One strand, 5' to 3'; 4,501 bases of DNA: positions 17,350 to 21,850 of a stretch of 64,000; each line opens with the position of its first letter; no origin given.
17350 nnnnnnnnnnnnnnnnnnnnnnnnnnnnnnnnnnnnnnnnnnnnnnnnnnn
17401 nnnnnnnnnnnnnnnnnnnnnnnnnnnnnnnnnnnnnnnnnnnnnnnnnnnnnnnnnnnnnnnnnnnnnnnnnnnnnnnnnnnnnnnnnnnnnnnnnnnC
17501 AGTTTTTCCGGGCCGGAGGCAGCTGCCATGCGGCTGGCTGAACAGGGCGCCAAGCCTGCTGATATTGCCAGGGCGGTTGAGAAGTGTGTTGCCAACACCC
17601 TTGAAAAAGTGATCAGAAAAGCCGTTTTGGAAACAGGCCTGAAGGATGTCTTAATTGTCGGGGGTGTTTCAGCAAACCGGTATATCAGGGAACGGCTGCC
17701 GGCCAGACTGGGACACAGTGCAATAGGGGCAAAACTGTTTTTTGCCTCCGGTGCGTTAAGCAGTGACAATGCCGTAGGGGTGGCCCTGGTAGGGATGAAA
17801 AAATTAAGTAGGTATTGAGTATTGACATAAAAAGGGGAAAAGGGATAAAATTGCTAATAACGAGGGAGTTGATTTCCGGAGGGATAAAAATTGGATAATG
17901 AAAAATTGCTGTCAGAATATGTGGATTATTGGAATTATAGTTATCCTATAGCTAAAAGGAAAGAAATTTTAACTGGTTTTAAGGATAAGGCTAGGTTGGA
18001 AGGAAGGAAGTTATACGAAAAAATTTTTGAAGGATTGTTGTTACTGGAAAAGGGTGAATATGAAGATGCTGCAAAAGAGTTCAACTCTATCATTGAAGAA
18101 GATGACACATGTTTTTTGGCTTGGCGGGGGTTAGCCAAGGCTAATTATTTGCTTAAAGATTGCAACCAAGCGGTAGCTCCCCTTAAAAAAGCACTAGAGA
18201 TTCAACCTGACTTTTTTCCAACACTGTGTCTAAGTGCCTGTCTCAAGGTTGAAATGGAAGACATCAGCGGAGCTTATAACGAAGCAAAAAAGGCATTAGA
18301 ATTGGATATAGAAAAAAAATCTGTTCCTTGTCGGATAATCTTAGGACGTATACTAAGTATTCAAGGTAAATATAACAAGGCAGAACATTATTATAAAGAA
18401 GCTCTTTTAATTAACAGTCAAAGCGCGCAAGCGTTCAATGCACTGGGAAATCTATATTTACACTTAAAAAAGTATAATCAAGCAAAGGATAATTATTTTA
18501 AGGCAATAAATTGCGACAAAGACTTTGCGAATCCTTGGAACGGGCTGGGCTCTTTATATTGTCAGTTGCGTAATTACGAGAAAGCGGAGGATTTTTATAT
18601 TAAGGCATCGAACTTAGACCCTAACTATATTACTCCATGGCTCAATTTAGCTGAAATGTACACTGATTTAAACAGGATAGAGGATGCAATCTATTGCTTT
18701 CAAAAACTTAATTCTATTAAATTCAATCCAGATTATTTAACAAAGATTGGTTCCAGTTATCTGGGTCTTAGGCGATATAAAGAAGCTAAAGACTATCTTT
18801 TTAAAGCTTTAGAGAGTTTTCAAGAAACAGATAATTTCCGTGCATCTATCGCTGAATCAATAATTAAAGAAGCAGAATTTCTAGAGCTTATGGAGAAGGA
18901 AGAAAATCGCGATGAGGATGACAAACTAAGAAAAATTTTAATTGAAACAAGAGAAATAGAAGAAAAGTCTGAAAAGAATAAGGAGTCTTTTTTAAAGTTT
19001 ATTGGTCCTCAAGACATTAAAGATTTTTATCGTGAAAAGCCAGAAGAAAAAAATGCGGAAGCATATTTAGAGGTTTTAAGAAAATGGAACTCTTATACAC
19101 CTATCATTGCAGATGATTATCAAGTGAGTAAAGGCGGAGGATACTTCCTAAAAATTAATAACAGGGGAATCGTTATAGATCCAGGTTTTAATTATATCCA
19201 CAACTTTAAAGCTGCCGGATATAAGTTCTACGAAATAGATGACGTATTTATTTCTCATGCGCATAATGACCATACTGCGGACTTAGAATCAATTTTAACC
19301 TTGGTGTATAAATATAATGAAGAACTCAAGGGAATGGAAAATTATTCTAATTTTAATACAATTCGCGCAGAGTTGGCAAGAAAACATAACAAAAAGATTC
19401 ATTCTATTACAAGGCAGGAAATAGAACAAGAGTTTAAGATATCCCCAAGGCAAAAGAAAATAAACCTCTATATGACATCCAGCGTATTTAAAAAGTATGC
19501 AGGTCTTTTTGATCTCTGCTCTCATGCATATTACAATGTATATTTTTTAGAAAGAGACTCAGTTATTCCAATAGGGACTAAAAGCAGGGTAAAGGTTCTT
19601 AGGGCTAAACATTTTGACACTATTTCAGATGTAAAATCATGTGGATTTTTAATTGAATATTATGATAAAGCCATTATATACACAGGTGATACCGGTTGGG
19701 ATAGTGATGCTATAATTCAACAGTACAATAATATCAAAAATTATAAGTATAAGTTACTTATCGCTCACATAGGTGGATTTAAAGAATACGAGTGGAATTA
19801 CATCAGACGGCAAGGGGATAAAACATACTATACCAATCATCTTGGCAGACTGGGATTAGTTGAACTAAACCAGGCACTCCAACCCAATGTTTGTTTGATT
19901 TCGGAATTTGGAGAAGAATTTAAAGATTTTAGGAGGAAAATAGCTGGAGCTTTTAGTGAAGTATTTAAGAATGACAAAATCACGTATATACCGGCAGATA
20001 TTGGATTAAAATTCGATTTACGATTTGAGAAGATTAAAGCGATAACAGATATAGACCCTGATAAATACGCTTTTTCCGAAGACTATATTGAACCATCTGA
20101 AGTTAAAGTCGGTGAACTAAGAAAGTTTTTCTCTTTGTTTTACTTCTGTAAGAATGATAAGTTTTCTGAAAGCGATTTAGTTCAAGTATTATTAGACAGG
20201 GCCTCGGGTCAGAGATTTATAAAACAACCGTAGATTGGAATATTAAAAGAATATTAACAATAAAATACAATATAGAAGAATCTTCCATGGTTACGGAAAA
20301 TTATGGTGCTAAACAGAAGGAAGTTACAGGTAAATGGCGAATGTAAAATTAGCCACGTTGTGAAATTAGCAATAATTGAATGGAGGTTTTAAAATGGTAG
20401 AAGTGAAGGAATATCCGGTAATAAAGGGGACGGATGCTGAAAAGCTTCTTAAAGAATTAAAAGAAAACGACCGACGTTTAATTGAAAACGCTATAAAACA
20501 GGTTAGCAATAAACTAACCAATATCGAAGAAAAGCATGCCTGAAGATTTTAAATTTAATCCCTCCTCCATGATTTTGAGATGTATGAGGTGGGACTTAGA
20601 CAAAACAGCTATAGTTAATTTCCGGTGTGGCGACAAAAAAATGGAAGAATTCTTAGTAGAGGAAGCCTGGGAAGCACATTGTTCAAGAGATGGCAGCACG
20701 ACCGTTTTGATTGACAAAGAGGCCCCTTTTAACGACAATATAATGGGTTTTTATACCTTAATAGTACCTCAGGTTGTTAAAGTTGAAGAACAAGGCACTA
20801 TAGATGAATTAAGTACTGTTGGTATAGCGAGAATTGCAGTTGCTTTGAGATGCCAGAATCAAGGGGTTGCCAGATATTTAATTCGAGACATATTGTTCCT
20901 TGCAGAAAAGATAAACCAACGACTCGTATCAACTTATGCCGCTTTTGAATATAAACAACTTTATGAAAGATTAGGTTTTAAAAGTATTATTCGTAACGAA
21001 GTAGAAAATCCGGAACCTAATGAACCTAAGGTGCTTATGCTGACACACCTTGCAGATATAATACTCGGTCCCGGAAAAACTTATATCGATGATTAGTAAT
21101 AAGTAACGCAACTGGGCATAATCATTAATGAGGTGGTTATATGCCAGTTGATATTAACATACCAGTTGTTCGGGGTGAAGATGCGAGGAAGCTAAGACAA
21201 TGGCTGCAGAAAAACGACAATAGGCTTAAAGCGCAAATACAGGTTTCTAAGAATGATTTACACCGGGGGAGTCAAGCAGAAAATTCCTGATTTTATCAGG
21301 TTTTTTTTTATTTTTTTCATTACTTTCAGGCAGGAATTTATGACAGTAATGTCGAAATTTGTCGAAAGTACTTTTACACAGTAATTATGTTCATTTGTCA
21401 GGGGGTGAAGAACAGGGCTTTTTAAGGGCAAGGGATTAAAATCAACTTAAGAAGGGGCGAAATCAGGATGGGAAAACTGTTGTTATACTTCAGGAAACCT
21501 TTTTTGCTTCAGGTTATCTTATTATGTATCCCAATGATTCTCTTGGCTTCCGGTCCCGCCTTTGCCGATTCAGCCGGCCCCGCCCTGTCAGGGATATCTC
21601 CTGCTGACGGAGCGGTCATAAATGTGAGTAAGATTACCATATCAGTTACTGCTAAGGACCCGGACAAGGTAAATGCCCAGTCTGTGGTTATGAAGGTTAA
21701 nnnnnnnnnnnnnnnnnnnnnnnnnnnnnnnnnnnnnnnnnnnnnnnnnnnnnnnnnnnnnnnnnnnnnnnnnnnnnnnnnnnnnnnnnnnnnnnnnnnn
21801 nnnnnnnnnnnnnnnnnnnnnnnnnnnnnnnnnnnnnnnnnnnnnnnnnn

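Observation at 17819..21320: AT-rich islet of about 3.5 kb inserted between the nusB/tsaD-like block and a cytochrome gene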

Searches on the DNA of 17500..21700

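Call 110: search_rna_families(source=window, start=17500, end=21700, threshold=evalue, max_evalue=1)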
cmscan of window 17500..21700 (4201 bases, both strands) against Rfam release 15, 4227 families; matches with E-value up to 1: 0.
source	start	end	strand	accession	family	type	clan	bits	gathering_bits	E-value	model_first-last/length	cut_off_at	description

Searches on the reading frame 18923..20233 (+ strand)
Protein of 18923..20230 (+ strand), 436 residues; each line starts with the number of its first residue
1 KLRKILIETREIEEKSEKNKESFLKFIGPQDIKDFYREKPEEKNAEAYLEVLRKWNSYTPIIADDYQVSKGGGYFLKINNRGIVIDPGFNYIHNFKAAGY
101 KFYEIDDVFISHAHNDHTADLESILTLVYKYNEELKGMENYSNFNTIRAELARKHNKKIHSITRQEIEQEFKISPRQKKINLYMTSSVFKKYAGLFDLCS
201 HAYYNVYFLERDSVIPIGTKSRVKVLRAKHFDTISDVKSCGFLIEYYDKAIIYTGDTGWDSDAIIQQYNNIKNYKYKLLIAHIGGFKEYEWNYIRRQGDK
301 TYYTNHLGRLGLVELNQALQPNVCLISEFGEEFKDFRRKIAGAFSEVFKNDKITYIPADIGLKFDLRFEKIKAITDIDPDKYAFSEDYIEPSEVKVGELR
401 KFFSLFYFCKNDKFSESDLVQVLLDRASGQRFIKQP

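Call 25: search_protein_families(library=pfam, proteins=[window:18923-20230:+], max_evalue=1)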
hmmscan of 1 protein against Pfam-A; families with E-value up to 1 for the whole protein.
seq(436 aa): 5 families
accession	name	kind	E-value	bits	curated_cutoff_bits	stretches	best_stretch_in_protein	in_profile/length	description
PF12706.13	Lactamase_B_2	-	1.9e-13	50.9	27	2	83-126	3-52/200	Beta-lactamase superfamily domain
PF00753.33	Lactamase_B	-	1.1e-07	32.4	22.7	1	74-124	9-63/196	Metallo-beta-lactamase superfamily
PF13483.12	Lactamase_B_3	-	0.005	17.3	24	1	74-172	10-58/160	Beta-lactamase superfamily domain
PF23023.1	Anti-Pycsar_Apyc1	-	0.016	15.2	50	1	76-136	25-86/250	Anti-Pycsar protein Apyc1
PF02112.21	PDEase_II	-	0.49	9.9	23.7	0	94-267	72-231/340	cAMP phosphodiesterases class-II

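Call 84: search_solved_structures(query=window:19031-20233:+, max_evalue=10, show_alignments=2)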
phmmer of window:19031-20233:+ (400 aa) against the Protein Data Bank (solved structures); distinct sequences matched with E-value up to 10: 15.
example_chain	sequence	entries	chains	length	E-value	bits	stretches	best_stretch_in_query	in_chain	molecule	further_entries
8gyg_A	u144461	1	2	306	9.5e-07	31.3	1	40-96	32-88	Arysulfatase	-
8zu4_A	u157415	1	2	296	0.016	17.4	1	49-85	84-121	Methyl parathion hydrolase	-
5hif_A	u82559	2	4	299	0.018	17.2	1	55-85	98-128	reconstructed lactonase ancestor, Anc1-MPH | dihydrocoumarin hydrolase, AncDHCH1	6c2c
8zu5_A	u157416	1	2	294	0.02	17.1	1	49-85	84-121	Methyl parathion hydrolase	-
1p9e_A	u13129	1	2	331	0.02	17.1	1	49-85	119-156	Methyl Parathion Hydrolase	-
2p4z_A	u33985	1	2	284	0.038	16.1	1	26-90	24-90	Metal-dependent hydrolases of the beta-lactamase superfamily II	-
4zo2_A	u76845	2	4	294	0.045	15.9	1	45-84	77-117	Acylhomoserine lactonase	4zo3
5xhb_A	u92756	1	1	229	0.062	15.4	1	177-231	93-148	Nisin immunity protein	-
7u2s_A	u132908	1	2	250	0.23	13.6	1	39-100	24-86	Apyc1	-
7e3v_A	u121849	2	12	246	0.34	13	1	38-87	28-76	UPF0173 metal-dependent hydrolase C7P97_11315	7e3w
2n2e_A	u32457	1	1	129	0.57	12.3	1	184-231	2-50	Nisin immunity protein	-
4xuk_A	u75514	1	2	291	0.67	12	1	55-85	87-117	Putative hydrolase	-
4le6_A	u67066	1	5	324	0.69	12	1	50-85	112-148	Organophosphorus hydrolase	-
4o98_A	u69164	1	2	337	0.75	11.9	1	50-85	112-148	organophosphorus hydrolase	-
6hrg_A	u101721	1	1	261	0.81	11.8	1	38-89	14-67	UPF0173 metal-dependent hydrolase Igni_1254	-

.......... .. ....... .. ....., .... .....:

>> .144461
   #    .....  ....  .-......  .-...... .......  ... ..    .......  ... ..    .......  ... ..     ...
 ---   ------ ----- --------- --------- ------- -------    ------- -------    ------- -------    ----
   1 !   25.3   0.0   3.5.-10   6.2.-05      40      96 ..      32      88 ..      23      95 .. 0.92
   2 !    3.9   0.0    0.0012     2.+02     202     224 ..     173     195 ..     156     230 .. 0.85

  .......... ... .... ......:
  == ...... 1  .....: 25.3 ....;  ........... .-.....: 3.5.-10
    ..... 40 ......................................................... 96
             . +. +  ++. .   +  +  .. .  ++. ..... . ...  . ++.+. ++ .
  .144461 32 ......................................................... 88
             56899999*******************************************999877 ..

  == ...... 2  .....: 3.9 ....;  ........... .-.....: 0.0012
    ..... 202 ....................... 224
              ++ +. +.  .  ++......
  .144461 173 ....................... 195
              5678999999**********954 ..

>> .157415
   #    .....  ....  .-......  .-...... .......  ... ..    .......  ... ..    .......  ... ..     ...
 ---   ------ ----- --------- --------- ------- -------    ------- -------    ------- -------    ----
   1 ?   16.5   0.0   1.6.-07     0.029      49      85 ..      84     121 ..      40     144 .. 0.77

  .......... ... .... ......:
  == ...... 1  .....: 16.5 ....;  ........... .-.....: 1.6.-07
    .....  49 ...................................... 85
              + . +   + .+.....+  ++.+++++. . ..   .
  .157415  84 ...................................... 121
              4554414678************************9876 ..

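Call 96: predict_structure(alignment_id=A6)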
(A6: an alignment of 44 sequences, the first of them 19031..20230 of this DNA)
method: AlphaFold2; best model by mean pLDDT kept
length: 400 residues; sequences in the alignment: 44
mean_pLDDT: 88.9   pTM: 0.89
mean pLDDT of the five models: 88.9, 87.6, 87.6, 86.3, 85.6
residues with pLDDT >= 90: 282; 70-90: 82; 50-70: 22; < 50: 14
segments of 3 or more residues with pLDDT < 50: 24-29, 396-400
pLDDT, mean of each block of 10 residues (from residue 1): 59 88 50 73 95 90 93 92 87 94 93 97 96 94 96 92 84 96 93 92 95 95 89 92 94 81 82 94 96 88 95 94 95 97 94 97 89 94 92 51
secondary structure, 60 per line:
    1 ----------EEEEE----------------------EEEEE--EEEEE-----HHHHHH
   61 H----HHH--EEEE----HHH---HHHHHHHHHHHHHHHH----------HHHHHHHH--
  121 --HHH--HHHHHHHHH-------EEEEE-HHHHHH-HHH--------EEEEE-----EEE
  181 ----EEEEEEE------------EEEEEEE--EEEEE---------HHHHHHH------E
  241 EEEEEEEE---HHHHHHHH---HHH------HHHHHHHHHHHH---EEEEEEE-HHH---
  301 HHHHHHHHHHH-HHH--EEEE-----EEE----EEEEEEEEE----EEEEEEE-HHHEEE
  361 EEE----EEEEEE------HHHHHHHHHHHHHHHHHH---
elements in order: E11-15 E38-42 E45-49 H55-61 E71-74 H85-100 H111-118 H128-136 E144-148 H150-155 E168-172 E178-180 E185-191 E204-210 E213-217 H227-233 E240-248 H252-259 H272-283 E287-293 H301-311 E318-321 E327-329 E334-342 E347-353 E358-363 E368-373 H380-397

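Call 98: fold_search(model_id=the predicted structure, library=pdb)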
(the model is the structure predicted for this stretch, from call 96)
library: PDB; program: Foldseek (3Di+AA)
matches with E <= 10: 638; with E <= 0.001: 287
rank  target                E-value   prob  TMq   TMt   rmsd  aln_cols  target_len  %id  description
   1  8gyg_B                5.9e-15  1.00  0.52  0.67   6.4       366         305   17  Purification ,Crystallization and X-ray Diffraction analysis of a novel arysulfatase from Pseudoalteromonas atlantica  (released 2023-10-18)
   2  8gyg_A                1.1e-14  1.00  0.52  0.70   6.2       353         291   17  Purification ,Crystallization and X-ray Diffraction analysis of a novel arysulfatase from Pseudoalteromonas atlantica  (released 2023-10-18)
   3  6kns_C                9.4e-14  1.00  0.49  0.77   4.9       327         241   13  Crystal structure of the metallo-beta-lactamase fold protein YhfI from Bacillus subtilis (space group I4122) (released 2019-09-18)
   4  6kns_B                2.9e-13  1.00  0.47  0.75   5.6       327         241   14  Crystal structure of the metallo-beta-lactamase fold protein YhfI from Bacillus subtilis (space group I4122) (released 2019-09-18)
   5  6kns_D                3.1e-13  1.00  0.49  0.77   4.6       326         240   14  Crystal structure of the metallo-beta-lactamase fold protein YhfI from Bacillus subtilis (space group I4122) (released 2019-09-18)
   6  6knt_C                4.1e-13  1.00  0.50  0.78   4.4       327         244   14  Crystal structure of the metallo-beta-lactamase fold protein YhfI from Bacillus subtilis (space group P4332) (released 2019-09-18)
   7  1zkp_B                4.9e-13  1.00  0.48  0.73   5.5       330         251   11  1.5A Resolution Crystal Structure of a Metallo Beta Lactamase Family Protein, the ELAC Homolgue of Bacillus anthracis, (released 2005-06-21)
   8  7bzi_A                9.4e-13  1.00  0.51  0.56  15.8       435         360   12  The mutant variant of PNGM-1. H91 was substituted for alanine to study metal coordination. (released 2021-04-28)
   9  7u2s_A                1.1e-12  1.00  0.47  0.71   5.0       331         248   14  Structure of Paenibacillus xerothermodurans Apyc1 in the apo state (released 2022-04-20)
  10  7bz1_A                1.1e-12  1.00  0.50  0.55  16.1       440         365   11  The mutant variant of PNGM-1. H96 was substituted for alanine to study metal coordination. (released 2021-04-28)
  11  1zkp_C                1.3e-12  1.00  0.48  0.75   5.9       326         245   12  1.5A Resolution Crystal Structure of a Metallo Beta Lactamase Family Protein, the ELAC Homolgue of Bacillus anthracis, (released 2005-06-21)
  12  1zkp_A                1.4e-12  1.00  0.48  0.73   5.4       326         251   11  1.5A Resolution Crystal Structure of a Metallo Beta Lactamase Family Protein, the ELAC Homolgue of Bacillus anthracis, (released 2005-06-21)
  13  6knt_B                1.5e-12  1.00  0.48  0.75   5.9       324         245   14  Crystal structure of the metallo-beta-lactamase fold protein YhfI from Bacillus subtilis (space group P4332) (released 2019-09-18)
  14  6kns_A                1.9e-12  1.00  0.51  0.80   5.3       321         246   14  Crystal structure of the metallo-beta-lactamase fold protein YhfI from Bacillus subtilis (space group I4122) (released 2019-09-18)
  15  7byq_A                2.7e-12  1.00  0.51  0.56  14.1       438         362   13  The mutant variant of PNGM-1. H279A was substituted for alanine to study metal coordination. (released 2021-04-28)
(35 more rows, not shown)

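Call 107: find_related_loci(query=A6, collection=genome_contigs, flank=6000)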
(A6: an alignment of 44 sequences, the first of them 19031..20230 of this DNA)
Query A6 (400 aa) in genome_contigs; peptide patterns used: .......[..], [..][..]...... (x = any residue, [..] = any of these).
600 stretches matched a pattern (row limit reached: there are more); 39 encode a relative of the query (tblastn E <= 1e-3); 39 distinct loci.
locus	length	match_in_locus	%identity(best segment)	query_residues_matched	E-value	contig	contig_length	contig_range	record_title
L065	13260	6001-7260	44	1-387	4e-98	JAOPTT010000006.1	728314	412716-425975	MAG: Spirochaetaceae bacterium isolate tPB_Spir1 H3element_contig_285, whole genome shotgun sequence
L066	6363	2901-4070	46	15-388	7e-92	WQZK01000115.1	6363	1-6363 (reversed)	MAG: Defluviitaleaceae bacterium isolate Lab288P1bin10 Ga0131853_10058497, whole genome shotgun sequence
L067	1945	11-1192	44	13-374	2e-96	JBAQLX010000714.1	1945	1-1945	MAG: Desulfosporosinus sp. isolate MFD12106_ilm_asm_bin6 k127_26404, whole genome shotgun sequence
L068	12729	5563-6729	49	1-387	3e-119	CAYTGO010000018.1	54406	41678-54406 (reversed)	MAG TPA_asm: uncultured Candidatus Scalindua sp. isolate SRP167671_co2_43 genome assembly, contig: NODE_766_length_54406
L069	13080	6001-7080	40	3-378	3e-82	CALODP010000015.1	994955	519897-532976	MAG: uncultured Ignavibacteriales bacterium isolate LOGT_bin.0028 genome assembly, contig: contig_21462, whole genome sh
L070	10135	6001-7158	42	15-372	3e-81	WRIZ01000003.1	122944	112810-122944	MAG: Oscillospiraceae bacterium isolate Nt197P3bin64 Ga0082212_10000105, whole genome shotgun sequence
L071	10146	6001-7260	37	2-399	1e-79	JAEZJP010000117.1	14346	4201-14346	MAG: Bacillota bacterium isolate OH_CDB_240 k127_2207078, whole genome shotgun sequence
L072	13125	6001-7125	41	15-372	7e-80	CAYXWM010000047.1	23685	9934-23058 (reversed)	MAG TPA_asm: uncultured Defluviitaleaceae bacterium isolate SRP242652_co2_103 genome assembly, contig: NODE_2425_length_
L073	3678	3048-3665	52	1-206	2e-60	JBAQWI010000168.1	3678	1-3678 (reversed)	MAG: Oscillospiraceae bacterium isolate MFD12012_ilm_asm_bin13 k127_181215, whole genome shotgun sequence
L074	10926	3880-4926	36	13-330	2e-55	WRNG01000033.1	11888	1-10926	MAG: Dehalococcoidia bacterium isolate Th196P4bin31 JGI24702J35022_10002241, whole genome shotgun sequence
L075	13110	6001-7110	31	4-355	8e-53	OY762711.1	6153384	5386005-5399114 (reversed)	MAG: Sedimentisphaerales bacterium isolate 370b4a7f-3155-49ac-97a8-084c2d75e38e genome assembly, chromosome: 1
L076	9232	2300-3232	34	10-330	4e-53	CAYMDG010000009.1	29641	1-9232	MAG TPA_asm: uncultured Bacteriovoracaceae bacterium isolate SRP302447_co2_107 genome assembly, contig: NODE_4264_length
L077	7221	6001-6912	37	13-331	7e-52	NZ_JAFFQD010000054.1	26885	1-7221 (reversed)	Desulfogranum marinum strain DSM 2058 NODE_54_length_26885_cov_27.8216, whole genome shotgun sequence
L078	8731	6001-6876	34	8-326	4e-51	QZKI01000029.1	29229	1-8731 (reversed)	MAG: Candidatus Abyssobacteria bacterium SURF_17 Ga0104751_1002392, whole genome shotgun sequence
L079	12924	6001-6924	33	15-330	8e-48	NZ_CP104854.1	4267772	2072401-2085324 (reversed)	Maridesulfovibrio sp. FT414 chromosome, complete genome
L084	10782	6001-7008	31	11-357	3e-45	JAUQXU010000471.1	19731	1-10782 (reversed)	MAG: Candidatus Brocadia sp. isolate BIN37 contig_310033, whole genome shotgun sequence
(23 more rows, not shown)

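Call 115: search_protein_families(library=pfam, proteins=[L077:1243-2826:+, L077:2801-4756:+, L077:4794-5831:+, L077:5812-7083:+, L084:3786-4820:+, L084:2353-3780:+], max_evalue=0.001)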
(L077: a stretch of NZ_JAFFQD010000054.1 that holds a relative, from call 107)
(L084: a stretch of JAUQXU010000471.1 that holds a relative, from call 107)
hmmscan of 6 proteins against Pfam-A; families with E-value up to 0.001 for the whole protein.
L077:1243-2826:+ (527 aa): 1 family
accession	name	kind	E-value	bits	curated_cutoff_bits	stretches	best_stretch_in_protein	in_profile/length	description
PF13589.12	HATPase_c_3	-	1e-12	48.7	25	1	29-138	8-108/137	Histidine kinase-, DNA gyrase B-, and HSP90-like ATPase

L077:2801-4756:+ (651 aa): 1 family
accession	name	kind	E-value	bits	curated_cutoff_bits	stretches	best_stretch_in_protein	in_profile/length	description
PF04055.27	Radical_SAM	-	6.3e-05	23.6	29.5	0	234-301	3-73/166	Radical SAM superfamily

L077:4794-5831:+ (345 aa): 1 family
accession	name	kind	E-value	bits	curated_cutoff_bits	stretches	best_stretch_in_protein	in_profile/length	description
PF14072.11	DndB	-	7.8e-11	42.1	29.1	1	5-169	1-160/338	DNA-sulfur modification-associated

L077:5812-7083:+ (423 aa): 2 families
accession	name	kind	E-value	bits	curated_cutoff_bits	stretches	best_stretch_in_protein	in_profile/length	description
PF12706.13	Lactamase_B_2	-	2.1e-10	40.9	27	1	100-291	3-173/200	Beta-lactamase superfamily domain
PF00753.33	Lactamase_B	-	7.8e-08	32.9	22.7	1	91-165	9-87/196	Metallo-beta-lactamase superfamily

L084:3786-4820:+ (344 aa): 0 families

L084:2353-3780:+ (475 aa): 4 families
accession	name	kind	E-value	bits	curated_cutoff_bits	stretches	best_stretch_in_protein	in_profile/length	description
PF00176.29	SNF2-rel_dom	-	4.4e-37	128.2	24.9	1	18-293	2-289/290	SNF2-related domain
PF00271.37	Helicase_C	-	1.5e-15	57.8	23.5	1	305-414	2-109/110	Helicase conserved C-terminal domain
PF00270.35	DEAD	-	4.4e-08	33.5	26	1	16-167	2-160/167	DEAD/DEAH box helicase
PF04851.21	ResIII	-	8.8e-06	26.2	22.5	1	15-167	5-162/164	Type III restriction enzyme, res subunit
